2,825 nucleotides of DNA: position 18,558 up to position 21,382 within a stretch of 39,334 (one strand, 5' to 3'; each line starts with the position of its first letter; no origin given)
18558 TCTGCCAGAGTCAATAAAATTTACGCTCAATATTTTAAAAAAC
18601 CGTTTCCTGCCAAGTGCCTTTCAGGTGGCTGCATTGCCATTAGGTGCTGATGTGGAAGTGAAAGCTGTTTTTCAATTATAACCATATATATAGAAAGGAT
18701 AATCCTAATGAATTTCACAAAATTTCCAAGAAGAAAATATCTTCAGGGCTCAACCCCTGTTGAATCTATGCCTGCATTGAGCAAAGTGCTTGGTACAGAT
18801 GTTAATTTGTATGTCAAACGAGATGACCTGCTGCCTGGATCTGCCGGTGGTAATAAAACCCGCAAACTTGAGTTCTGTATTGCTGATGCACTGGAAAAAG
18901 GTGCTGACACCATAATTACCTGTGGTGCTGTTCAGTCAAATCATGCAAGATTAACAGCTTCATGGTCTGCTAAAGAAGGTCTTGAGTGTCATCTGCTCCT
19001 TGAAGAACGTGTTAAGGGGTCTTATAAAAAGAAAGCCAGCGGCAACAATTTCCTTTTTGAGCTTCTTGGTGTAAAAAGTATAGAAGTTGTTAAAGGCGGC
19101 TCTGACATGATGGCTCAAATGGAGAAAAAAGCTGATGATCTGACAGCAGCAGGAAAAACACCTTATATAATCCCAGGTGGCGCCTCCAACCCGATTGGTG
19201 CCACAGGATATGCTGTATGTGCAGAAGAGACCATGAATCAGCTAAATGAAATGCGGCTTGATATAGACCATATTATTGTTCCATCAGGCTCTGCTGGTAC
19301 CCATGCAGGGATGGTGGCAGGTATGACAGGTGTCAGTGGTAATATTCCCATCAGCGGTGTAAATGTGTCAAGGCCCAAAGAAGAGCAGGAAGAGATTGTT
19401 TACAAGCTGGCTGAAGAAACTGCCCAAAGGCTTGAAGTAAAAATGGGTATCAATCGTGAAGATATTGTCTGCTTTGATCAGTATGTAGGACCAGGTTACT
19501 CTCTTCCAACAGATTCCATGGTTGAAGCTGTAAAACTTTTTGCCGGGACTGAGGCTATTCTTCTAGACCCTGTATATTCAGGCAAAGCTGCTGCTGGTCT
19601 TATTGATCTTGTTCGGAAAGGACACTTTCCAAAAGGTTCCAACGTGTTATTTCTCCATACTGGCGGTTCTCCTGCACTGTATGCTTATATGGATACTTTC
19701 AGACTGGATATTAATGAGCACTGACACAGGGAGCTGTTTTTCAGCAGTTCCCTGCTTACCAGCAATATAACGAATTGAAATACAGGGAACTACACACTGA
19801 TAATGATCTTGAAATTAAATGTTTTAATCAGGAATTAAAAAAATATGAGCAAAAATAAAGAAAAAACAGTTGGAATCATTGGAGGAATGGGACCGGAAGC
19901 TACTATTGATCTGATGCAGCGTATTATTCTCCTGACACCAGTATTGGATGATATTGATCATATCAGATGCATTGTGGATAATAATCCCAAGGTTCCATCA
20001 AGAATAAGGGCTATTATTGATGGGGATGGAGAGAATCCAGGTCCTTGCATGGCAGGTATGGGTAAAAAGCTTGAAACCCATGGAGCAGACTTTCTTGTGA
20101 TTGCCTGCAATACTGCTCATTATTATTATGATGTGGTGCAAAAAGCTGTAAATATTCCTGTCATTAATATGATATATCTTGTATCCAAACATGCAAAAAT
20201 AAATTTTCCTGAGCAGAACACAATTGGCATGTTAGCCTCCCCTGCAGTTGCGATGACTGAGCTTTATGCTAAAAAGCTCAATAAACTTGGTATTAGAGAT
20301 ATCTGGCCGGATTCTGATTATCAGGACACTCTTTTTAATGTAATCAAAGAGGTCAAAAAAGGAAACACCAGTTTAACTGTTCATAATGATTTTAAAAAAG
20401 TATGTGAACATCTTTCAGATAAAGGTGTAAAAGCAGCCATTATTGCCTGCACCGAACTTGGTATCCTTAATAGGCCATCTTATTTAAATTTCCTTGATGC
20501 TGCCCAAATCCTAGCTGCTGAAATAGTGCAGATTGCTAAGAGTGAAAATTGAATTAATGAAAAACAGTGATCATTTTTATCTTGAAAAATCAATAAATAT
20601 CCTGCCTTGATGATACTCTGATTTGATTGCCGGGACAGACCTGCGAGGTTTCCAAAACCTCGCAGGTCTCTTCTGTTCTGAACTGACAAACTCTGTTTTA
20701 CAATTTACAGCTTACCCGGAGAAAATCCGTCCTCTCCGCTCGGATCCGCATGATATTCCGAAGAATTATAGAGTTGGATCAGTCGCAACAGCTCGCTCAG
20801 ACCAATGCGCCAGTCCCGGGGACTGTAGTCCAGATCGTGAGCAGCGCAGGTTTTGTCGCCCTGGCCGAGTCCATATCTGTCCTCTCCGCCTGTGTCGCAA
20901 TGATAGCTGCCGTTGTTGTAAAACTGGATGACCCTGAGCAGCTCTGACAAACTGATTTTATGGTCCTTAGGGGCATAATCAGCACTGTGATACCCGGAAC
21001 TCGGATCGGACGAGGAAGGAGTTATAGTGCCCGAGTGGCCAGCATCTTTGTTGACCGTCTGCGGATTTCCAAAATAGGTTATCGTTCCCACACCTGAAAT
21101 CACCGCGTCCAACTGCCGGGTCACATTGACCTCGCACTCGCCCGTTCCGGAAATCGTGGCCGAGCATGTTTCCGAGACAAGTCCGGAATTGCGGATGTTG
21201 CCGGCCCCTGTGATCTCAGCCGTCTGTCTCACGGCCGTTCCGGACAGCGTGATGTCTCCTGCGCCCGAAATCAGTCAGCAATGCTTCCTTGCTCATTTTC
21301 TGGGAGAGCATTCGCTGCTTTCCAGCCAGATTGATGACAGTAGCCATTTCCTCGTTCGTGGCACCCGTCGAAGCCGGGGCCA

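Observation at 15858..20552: HisD-like dehydrogenase, aminotransferase, RidA remnant, CuyA/DcyD-like lyase and racemase: a candidate amino-alcohol or sulfonate degradation module coupled to methyltransferases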

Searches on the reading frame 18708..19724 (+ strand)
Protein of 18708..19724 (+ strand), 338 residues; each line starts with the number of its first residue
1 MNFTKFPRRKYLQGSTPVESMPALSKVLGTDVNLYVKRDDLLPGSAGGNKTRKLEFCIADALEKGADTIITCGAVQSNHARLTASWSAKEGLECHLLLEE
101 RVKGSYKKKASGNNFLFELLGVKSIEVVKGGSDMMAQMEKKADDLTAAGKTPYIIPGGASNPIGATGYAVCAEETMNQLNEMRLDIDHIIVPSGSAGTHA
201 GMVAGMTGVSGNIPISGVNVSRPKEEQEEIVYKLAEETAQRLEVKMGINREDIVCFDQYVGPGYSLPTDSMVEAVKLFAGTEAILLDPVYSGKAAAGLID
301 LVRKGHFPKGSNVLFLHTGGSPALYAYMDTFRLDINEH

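Call 4: search_protein_families(library=pfam, proteins=[window:18708-19724:+])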
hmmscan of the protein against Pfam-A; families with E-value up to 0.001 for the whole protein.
window:18708-19724:+ (338 aa): 1 family
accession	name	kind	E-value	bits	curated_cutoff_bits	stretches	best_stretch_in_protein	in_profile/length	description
PF00291.31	PALP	-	5.3e-53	180.7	35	1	12-319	4-295/295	Pyridoxal-phosphate dependent enzyme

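Call 5: search_protein_families(library=ncbifam, proteins=[window:18708-19724:+])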
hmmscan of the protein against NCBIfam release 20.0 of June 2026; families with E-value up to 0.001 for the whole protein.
window:18708-19724:+ (338 aa): 13 families
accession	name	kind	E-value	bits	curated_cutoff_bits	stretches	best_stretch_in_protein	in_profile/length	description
NF052482.1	sulfolyase_CuyA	equivalog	3.7e-158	525.6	450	1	1-331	1-331/332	D-cysteate sulfo-lyase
TIGR01275.1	ACC_deam_rel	subfamily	2.3e-92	309.7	289.4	1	14-329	6-319/321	pyridoxal phosphate-dependent enzymes, D-cysteine desulfhydrase family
NF003030.0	PRK03910.1-3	equivalog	3.8e-91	305.7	429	1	3-331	10-335/338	D-cysteine desulfhydrase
NF003032.0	PRK03910.1-5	equivalog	6e-85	285.3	469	1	3-329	7-328/330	D-cysteine desulfhydrase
NF003029.0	PRK03910.1-1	equivalog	1.7e-84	284.1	610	1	2-328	5-325/328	D-cysteine desulfhydrase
NF052537.1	CoM_syn_XcbE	exception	1.1e-79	267.9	450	1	4-326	4-322/322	coenzyme M biosynthesis enzyme XcbE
TIGR01274.1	ACC_deam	equivalog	2.5e-76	257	392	1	2-332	1-335/337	1-aminocyclopropane-1-carboxylate deaminase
NF010646.0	PRK14045.1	equivalog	3.1e-67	227.2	550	1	4-330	10-324/329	1-aminocyclopropane-1-carboxylate deaminase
NF006390.0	PRK08639.1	equivalog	2.2e-05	23.6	421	1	15-220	25-212/418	threonine ammonia-lyase IlvA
TIGR02079.1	THD1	equivalog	2.4e-05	23.3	440.55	1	15-218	16-202/410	threonine ammonia-lyase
NF004996.0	PRK06381.1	equivalog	0.00025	20.2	266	1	14-209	14-190/319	threonine synthase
NF004170.0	PRK05638.1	equivalog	0.00045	18.9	421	0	30-320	78-354/442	threonine synthase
TIGR03844.1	cysteate_syn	equivalog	0.00093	18.1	324.9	0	264-321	323-379/398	cysteate synthase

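Call 14: search_solved_structures(query=window:18708-19724:+)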
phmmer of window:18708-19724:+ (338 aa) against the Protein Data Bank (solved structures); distinct sequences matched with E-value up to 0.001: 37.
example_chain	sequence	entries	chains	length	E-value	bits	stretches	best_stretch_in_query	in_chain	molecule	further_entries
7ysk_A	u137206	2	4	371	1.1e-92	314.3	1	1-332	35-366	D-Cysteine desulfhydrase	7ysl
4d97_A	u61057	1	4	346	1.4e-78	268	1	3-328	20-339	D-cysteine desulfhydrase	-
4d8t_A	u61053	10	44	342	1.6e-78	267.8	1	3-327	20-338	D-cysteine desulfhydrase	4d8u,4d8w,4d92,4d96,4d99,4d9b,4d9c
1rqx_A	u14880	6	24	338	8.5e-68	232.5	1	1-332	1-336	1-aminocyclopropane-1-carboxylate deaminase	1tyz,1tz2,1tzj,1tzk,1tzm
1j0a_A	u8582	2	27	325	4.2e-56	194.1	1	4-330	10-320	1-aminocyclopropane-1-carboxylate deaminase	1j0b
1f2d_A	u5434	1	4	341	5.8e-51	177.2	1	5-331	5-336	1-AMINOCYCLOPROPANE-1-CARBOXYLATE DEAMINASE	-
1j0e_A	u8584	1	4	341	2.1e-50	175.4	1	5-331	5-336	1-aminocyclopropane-1-carboxylate deaminase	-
1j0c_A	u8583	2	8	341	3.8e-50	174.5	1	5-331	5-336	1-aminocyclopropane-1-carboxylate deaminase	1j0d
6cgq_A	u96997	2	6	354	5e-10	42.7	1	10-320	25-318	Threonine synthase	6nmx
2zsj_A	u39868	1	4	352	4.2e-09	39.7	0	12-101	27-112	Threonine synthase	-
9jqf_A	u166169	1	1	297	1.2e-08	38.2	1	22-204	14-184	1-aminocyclopropane-1-carboxylate deaminase/D-cysteine desulfhydrase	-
8egy_A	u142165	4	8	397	3.2e-06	30.2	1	10-202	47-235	Engineered tyrosine synthase (TmTyrS1)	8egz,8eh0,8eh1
2d1f_A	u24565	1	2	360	1.1e-05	28.4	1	11-320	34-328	Threonine synthase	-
2dh5_A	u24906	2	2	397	3e-05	27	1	27-208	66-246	tryptophan synthase beta subunit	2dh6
2j9y_B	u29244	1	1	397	5.2e-05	26.2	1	27-181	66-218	TRYPTOPHAN SYNTHASE BETA CHAIN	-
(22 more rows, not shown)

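Call 38: find_encoding_contigs(protein=window:18708-19724:+, flank=6000, max_places=8)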
Protein window:18708-19724:+ (338 aa): 20 contigs read that carry it; 8 places shown.
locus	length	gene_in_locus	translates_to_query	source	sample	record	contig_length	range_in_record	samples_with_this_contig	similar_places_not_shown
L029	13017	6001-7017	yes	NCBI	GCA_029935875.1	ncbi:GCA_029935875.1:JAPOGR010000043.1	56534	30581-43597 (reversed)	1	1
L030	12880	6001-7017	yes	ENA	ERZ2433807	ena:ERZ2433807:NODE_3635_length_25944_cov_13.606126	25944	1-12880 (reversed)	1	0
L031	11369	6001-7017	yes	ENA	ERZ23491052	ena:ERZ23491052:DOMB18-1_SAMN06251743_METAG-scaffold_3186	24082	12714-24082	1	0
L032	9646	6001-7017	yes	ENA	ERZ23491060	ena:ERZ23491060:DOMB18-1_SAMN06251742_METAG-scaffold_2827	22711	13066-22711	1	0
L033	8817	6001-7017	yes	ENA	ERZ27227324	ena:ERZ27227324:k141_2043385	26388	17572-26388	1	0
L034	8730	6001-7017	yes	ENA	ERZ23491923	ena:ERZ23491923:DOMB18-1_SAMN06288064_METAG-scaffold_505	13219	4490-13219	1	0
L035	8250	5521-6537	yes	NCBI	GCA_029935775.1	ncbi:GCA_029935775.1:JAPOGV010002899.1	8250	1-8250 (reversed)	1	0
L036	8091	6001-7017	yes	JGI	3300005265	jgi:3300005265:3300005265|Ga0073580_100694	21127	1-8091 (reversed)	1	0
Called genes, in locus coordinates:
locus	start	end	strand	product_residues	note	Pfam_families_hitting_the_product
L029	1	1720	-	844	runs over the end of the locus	PF00497:SBP_bac_3, PF13185:GAF_2, PF00512:HisKA, PF02518:HATPase_c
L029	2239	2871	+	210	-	PF02607:B12-binding_2, PF02310:B12-binding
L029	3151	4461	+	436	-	PF00815:Histidinol_dh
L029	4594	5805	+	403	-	PF00155:Aminotran_1_2, PF01041:DegT_DnrJ_EryC1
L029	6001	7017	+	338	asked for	PF00291:PALP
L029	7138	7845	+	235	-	PF01177:Asp_Glu_race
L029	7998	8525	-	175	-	PF10988:DUF2807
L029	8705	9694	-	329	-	-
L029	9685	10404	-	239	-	-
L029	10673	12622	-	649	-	PF07715:Plug, PF00593:TonB_dep_Rec_b-barrel, PF14905:OMP_b-brl_3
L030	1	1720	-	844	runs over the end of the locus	PF00497:SBP_bac_3, PF13185:GAF_2, PF00512:HisKA, PF02518:HATPase_c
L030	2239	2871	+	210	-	PF02607:B12-binding_2, PF02310:B12-binding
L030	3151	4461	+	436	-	PF00815:Histidinol_dh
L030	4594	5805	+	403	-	PF00155:Aminotran_1_2, PF01041:DegT_DnrJ_EryC1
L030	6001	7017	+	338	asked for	PF00291:PALP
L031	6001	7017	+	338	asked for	PF00291:PALP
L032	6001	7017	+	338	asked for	PF00291:PALP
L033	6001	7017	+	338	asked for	PF00291:PALP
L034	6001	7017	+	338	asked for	PF00291:PALP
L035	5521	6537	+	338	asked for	PF00291:PALP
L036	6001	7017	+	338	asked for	PF00291:PALP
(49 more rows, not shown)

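Call 47: search_solved_structures(query=window:18708-19724:+, show_alignments=3, max_evalue=1e-70)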
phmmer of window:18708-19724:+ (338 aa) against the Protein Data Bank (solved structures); distinct sequences matched with E-value up to 1e-70: 3.
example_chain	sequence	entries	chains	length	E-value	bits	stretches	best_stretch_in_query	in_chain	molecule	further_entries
7ysk_A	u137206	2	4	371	1.1e-92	314.3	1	1-332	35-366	D-Cysteine desulfhydrase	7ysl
4d97_A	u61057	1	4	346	1.4e-78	268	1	3-328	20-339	D-cysteine desulfhydrase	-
4d8t_A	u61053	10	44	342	1.6e-78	267.8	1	3-327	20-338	D-cysteine desulfhydrase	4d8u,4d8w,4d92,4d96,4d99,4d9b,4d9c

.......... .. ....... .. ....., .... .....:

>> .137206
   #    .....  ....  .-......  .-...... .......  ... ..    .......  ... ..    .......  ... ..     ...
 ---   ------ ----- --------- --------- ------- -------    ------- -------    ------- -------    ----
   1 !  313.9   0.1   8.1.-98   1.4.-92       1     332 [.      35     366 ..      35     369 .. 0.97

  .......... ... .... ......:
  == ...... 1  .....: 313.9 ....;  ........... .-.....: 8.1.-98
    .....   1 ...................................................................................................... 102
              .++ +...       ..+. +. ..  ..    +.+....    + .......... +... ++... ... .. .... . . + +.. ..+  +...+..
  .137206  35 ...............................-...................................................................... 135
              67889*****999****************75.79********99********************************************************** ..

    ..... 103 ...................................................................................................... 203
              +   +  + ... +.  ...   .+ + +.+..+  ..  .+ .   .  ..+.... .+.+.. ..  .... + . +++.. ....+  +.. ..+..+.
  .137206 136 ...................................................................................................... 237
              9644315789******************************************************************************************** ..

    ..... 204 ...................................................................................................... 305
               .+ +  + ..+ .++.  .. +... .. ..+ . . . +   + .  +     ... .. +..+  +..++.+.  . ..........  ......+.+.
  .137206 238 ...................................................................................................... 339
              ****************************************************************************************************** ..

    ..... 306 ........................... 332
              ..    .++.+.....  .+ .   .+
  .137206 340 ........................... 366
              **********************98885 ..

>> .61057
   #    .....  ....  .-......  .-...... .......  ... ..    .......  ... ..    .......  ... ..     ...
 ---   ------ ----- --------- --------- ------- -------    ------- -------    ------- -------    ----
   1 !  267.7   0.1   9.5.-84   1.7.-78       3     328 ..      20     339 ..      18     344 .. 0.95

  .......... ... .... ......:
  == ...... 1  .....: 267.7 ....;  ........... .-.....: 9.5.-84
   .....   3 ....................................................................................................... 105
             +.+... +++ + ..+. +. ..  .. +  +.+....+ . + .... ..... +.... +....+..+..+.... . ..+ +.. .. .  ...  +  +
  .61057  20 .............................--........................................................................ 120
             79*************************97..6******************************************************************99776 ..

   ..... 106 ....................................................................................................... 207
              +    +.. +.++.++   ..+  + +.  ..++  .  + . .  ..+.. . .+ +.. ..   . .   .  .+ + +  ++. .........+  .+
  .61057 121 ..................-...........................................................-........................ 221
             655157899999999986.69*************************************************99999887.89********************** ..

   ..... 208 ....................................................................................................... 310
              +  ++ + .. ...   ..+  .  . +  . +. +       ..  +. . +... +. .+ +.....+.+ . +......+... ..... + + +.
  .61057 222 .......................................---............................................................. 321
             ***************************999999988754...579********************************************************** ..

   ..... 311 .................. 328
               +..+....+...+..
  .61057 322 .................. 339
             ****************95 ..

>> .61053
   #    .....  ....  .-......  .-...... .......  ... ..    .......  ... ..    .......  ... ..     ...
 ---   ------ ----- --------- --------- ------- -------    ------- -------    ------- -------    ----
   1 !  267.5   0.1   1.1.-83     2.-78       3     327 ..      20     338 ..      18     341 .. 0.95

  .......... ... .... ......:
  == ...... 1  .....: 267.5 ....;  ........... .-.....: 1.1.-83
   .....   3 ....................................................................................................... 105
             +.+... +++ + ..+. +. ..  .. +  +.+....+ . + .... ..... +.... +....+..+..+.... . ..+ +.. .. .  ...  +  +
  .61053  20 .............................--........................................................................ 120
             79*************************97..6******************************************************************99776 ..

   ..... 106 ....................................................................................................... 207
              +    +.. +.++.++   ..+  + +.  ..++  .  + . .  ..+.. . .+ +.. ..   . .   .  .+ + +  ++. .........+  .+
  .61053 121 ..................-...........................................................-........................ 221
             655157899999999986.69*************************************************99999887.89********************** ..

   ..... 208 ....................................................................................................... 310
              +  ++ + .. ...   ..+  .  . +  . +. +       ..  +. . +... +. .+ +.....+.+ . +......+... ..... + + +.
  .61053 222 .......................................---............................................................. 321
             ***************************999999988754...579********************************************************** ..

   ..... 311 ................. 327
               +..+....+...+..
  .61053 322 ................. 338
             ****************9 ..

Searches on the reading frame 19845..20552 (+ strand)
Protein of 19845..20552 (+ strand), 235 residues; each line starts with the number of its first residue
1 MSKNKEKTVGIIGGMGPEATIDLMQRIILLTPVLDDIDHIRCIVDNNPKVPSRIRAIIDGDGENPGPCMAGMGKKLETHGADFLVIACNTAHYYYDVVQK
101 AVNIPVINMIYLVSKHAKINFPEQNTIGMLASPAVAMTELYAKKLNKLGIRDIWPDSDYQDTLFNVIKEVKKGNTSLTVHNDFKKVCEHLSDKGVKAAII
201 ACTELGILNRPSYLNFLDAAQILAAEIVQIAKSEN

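Call 4: search_protein_families(library=pfam, proteins=[window:19845-20552:+])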
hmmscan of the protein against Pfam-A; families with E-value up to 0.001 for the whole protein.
window:19845-20552:+ (235 aa): 1 family
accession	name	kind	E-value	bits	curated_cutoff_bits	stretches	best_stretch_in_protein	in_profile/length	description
PF01177.27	Asp_Glu_race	-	6.3e-35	121.3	31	1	12-224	1-208/211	Asp/Glu/Hydantoin racemase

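Call 5: search_protein_families(library=ncbifam, proteins=[window:19845-20552:+])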
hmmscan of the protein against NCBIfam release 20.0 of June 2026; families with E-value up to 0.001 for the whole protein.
window:19845-20552:+ (235 aa): 7 families
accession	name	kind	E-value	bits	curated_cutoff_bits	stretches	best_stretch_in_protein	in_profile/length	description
NF052483.1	racemase_CuyB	equivalog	5.4e-76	255.5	190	1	9-230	1-224/225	cysteate racemase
TIGR00035.1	asp_race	subfamily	3.7e-45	154.4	93.1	1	6-232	2-228/236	amino acid racemase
NF007569.0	PRK10200.1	equivalog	4.4e-12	46.2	417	1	7-230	2-227/230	aspartate/glutamate racemase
NF002035.0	PRK00865.1-3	equivalog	1.4e-08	34.7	328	1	72-211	57-193/267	glutamate racemase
TIGR00067.1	glut_race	equivalog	2.9e-06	26.9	146.65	1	78-209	59-187/251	glutamate racemase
NF007788.0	PRK10481.1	equivalog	0.00054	19.8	198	0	71-116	173-219/225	hypothetical protein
NF005679.0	PRK07475.1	subfamily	0.00096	18.6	231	0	67-205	66-208/246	hypothetical protein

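Call 15: search_solved_structures(query=window:19845-20552:+)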
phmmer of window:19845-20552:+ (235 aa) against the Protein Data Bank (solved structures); distinct sequences matched with E-value up to 0.001: 20.
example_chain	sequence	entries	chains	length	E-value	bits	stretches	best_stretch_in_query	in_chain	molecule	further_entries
1jfl_A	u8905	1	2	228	1.3e-39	139.4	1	7-231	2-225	ASPARTATE RACEMASE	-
2dx7_A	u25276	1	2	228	2.4e-38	135.3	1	7-231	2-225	aspartate racemase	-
3s7z_A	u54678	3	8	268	6.4e-25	91.4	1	6-208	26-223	Putative aspartate racemase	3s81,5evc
5b19_A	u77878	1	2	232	1.4e-23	86.9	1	7-231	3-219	Aspartate racemase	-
2zsk_A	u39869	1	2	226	2.1e-13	53.7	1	7-231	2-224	226aa long hypothetical aspartate racemase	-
5wxx_A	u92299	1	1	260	1.4e-10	44.4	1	2-221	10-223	McyF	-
3ojc_A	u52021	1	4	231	3e-10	43.4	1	7-209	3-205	Putative aspartate/glutamate racemase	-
5xnk_A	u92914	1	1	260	3.4e-09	39.9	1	2-221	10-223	McyF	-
5hqt_A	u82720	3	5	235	3.5e-08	36.6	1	7-228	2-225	aspartate/glutamate racemase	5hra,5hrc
5ell_A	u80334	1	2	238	3.6e-08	36.6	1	7-228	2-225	Asp/Glu_racemase family protein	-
5wxy_A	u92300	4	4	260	7.7e-08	35.5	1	2-221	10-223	McyF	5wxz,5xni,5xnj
5elm_A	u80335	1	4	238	9.2e-07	32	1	7-228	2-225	Asp/Glu_racemase family protein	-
1b73_A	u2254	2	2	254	1.3e-06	31.5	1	76-222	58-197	GLUTAMATE RACEMASE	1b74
1iu9_A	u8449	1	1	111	1.7e-05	27.8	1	126-210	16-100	aspartate racemase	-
3out_A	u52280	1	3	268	3.4e-05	26.8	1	81-219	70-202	Glutamate racemase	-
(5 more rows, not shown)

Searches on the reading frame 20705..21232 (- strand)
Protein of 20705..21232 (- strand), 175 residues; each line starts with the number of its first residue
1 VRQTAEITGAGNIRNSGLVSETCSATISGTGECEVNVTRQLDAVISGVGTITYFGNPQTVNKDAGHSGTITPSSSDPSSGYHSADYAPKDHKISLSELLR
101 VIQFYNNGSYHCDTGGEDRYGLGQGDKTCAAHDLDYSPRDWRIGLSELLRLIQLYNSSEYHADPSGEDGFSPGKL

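Call 48: search_protein_families(library=pfam, proteins=[window:20705-21232:-], max_evalue=0.0001)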
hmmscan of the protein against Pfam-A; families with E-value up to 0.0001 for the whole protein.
window:20705-21232:- (175 aa): 1 family
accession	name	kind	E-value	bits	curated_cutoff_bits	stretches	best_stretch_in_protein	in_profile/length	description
PF10988.14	DUF2807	-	4.4e-11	43.3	24.2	1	2-57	126-181/181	Putative auto-transporter adhesin, head GIN domain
